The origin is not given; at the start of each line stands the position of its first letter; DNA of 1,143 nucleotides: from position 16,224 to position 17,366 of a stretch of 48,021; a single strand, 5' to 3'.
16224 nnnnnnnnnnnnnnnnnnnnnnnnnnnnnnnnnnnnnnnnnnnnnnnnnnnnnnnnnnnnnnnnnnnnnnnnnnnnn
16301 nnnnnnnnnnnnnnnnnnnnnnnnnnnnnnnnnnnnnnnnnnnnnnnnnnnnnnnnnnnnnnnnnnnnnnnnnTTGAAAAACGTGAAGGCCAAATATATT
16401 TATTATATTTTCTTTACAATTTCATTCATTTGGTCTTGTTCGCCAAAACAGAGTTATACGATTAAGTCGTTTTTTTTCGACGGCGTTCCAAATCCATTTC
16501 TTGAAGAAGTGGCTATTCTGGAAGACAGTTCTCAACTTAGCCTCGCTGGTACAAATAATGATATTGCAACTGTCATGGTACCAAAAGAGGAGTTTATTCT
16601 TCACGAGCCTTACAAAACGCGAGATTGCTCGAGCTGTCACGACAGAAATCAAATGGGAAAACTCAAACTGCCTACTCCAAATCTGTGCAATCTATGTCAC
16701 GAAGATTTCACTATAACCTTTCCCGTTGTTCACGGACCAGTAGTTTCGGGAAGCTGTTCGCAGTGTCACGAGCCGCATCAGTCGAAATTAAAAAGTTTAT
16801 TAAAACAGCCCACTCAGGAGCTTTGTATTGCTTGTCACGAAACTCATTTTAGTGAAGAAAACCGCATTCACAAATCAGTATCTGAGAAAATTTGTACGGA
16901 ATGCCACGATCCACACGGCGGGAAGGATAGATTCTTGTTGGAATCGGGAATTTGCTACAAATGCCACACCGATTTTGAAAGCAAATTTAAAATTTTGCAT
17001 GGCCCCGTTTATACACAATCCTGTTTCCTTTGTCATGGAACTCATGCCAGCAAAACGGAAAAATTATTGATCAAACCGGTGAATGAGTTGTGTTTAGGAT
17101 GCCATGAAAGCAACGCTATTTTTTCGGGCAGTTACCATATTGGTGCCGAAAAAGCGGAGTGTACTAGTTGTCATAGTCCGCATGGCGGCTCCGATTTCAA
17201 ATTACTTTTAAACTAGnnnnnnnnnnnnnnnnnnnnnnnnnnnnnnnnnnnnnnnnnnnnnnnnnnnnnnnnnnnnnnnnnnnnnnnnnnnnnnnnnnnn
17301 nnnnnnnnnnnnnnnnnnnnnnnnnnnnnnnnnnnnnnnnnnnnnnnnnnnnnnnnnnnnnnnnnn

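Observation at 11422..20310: Candidate dedicated nanowire assembly and export machine (propellers, barrel and periplasmic multihemes)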

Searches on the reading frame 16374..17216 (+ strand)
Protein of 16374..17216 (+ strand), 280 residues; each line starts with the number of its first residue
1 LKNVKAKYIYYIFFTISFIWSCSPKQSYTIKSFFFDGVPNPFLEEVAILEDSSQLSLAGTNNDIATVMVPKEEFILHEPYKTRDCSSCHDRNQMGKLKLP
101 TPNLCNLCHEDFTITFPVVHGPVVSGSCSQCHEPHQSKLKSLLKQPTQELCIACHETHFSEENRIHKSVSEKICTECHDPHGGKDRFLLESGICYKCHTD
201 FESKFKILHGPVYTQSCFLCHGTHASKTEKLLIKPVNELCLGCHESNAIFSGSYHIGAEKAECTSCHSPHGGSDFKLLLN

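Call 4: search_protein_families(library=pfam, proteins=[window:16374-17216:+], max_evalue=0.01)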
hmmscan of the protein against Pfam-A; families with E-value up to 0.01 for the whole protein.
window:16374-17216:+ (280 aa): 4 families
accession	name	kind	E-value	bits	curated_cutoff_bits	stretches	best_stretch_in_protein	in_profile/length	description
PF09699.15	Paired_CXXCH_1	-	6.1e-44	147.9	20.6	5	120-157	1-38/41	Doubled CXXCH motif (Paired_CXXCH_1)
PF14537.11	Cytochrom_c3_2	-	1.9e-09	38.3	25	1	127-199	8-79/79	Cytochrome c3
PF14522.11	Cytochrome_C7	-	1.9e-09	37.6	24.8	1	213-268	12-67/67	Cytochrome c7 and related cytochrome c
PF02085.21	Cytochrom_CIII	-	6.6e-05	23.6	22.9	0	75-109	68-101/101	Class III cytochrome C family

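Call 9: search_protein_families(library=ncbifam, proteins=[window:16374-17216:+], max_evalue=0.01)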
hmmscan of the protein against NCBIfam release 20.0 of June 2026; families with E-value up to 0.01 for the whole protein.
window:16374-17216:+ (280 aa): 7 families
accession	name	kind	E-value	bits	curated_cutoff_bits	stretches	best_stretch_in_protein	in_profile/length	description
TIGR01905.1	paired_CXXCH_1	subfamily_domain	6.2e-42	141.2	25.2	5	120-158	1-39/41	doubled CXXCH domain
NF041028.1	decahem_GSU2203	exception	2.6e-33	115.6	325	3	127-246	127-254/317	GSU2203 family decaheme c-type cytochrome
TIGR03508.1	decahem_SO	subfamily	3.1e-26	92.4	192.2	2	173-274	145-255/258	DmsE family decaheme c-type cytochrome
TIGR03507.1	decahem_SO1788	subfamily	2.4e-08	32.9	209.3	2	116-181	234-305/672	OmcA/MtrC family decaheme c-type cytochrome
NF047727.1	4hemeCytCCctA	equivalog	0.0004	20.5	180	0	82-139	37-94/109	tetraheme c-type cytochrome CctA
NF045722.1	c3_cytochr_TmcA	equivalog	0.0087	15.9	114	0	194-247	60-113/125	acidic tetraheme cytochrome c3 TmcA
NF043011.1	CytC7_Geobact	equivalog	0.0088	16.5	120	0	114-157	33-76/89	cytochrome c7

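Call 59: search_solved_structures(query=window:16374-17216:+, max_evalue=1)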
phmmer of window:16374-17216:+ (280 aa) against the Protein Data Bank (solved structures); distinct sequences matched with E-value up to 1: 9.
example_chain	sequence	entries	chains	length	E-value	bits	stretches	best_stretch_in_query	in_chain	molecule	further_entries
6r2q_A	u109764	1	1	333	1.9e-14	56.8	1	103-254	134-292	Cystathionine beta-synthase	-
6h5l_A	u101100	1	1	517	0.0008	21.9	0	104-207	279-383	Similar to hydroxylamine oxidoreductase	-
6hr0_A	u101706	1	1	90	0.13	14.7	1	126-205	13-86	Cytochrome C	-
4n4j_A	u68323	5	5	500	0.17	14.3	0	84-114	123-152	hydroxylamine oxidoreductase | Similar to hydroxylamine oxidoreductase hao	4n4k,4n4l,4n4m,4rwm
1fs7_A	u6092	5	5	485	0.18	14.3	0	127-180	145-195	CYTOCHROME C NITRITE REDUCTASE | Cytochrome c-552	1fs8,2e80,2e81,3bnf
1fs9_A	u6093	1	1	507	0.23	13.9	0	127-180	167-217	CYTOCHROME C NITRITE REDUCTASE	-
3bng_A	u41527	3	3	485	0.26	13.7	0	127-179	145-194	Cytochrome c-552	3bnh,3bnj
8rv0_Y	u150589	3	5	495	0.27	13.6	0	148-212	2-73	Octaheme cytochrome c nitrite reductase | Octaheme nitrite c cytochrome c reductase | Octaheme nitrite reductase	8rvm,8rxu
28nt_Z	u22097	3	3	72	0.52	12.7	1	151-196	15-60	Large ribosomal subunit protein bL31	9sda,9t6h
